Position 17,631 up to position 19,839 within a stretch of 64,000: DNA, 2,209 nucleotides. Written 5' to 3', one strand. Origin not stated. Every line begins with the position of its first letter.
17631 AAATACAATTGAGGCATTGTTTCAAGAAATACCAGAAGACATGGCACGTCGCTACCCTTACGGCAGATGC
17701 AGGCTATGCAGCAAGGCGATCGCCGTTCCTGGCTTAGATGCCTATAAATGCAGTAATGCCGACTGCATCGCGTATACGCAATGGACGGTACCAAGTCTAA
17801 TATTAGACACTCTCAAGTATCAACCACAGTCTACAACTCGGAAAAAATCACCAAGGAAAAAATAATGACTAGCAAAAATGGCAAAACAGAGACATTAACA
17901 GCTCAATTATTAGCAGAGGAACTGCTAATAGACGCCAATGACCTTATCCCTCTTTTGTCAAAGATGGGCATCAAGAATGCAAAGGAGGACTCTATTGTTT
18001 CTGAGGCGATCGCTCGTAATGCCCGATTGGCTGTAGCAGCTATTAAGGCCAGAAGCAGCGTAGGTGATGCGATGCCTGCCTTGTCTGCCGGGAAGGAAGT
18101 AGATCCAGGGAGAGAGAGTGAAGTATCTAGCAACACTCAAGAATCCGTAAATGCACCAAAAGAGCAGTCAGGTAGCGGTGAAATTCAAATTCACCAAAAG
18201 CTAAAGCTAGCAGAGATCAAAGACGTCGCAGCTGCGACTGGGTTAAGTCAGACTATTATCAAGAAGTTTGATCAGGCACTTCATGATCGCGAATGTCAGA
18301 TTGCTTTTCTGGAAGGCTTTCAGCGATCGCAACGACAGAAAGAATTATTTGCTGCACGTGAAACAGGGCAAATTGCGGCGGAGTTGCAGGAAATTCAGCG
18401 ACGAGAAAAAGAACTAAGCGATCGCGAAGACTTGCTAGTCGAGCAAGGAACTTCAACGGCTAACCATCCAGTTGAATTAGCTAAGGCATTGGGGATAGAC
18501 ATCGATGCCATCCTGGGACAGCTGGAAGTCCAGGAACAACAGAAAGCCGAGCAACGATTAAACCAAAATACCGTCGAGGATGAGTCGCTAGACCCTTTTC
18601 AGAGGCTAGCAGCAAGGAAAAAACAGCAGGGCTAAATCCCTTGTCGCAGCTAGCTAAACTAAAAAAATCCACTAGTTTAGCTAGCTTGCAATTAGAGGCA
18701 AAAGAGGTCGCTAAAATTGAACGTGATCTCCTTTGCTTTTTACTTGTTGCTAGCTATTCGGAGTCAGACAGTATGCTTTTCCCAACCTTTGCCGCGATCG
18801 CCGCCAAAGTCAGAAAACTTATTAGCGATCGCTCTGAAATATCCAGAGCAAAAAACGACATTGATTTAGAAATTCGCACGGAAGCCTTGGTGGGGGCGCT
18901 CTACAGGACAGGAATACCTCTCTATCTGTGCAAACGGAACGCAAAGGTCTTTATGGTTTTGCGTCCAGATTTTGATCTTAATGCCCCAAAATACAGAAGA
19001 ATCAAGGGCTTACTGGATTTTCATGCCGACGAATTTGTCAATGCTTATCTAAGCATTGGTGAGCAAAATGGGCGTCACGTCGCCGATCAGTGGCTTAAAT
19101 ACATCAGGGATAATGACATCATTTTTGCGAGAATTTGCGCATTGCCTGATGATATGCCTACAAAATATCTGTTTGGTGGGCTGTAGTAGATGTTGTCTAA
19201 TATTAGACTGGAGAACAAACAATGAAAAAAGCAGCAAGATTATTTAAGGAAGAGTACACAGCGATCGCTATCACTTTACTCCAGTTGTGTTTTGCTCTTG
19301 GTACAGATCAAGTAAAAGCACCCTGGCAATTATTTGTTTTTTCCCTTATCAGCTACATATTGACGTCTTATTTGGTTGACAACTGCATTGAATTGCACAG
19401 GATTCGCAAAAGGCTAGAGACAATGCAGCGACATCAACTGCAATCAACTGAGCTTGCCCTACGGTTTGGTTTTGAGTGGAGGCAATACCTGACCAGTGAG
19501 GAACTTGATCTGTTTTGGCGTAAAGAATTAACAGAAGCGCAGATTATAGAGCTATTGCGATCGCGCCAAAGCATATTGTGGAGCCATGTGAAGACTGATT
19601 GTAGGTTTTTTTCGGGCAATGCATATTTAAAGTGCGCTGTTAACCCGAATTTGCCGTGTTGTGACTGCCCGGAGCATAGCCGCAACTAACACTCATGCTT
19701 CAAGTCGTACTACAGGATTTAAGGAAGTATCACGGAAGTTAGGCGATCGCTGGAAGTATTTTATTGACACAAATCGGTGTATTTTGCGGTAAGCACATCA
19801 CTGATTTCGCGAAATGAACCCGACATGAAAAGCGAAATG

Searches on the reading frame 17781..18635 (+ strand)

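Call 93: search_protein_families(library=pfam, proteins=[window:17781-18635:+], max_evalue=0.001)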
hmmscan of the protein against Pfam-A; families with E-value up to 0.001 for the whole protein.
window:17781-18635:+ (284 aa): 1 family
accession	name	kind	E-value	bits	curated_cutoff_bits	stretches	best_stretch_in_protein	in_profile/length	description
PF04760.21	IF2_N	-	1.3e-05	25.3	25.3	1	37-78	2-43/53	Translation initiation factor IF-2, N-terminal region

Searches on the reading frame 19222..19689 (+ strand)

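Call 93: search_protein_families(library=pfam, proteins=[window:19222-19689:+], max_evalue=0.001)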
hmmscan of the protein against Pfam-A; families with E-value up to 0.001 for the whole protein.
window:19222-19689:+ (155 aa): 1 family
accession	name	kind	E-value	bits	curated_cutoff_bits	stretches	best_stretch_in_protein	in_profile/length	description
PF20065.4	DUF6464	-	2.4e-05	25.5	25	1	63-152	28-102/106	Family of unknown function (DUF6464)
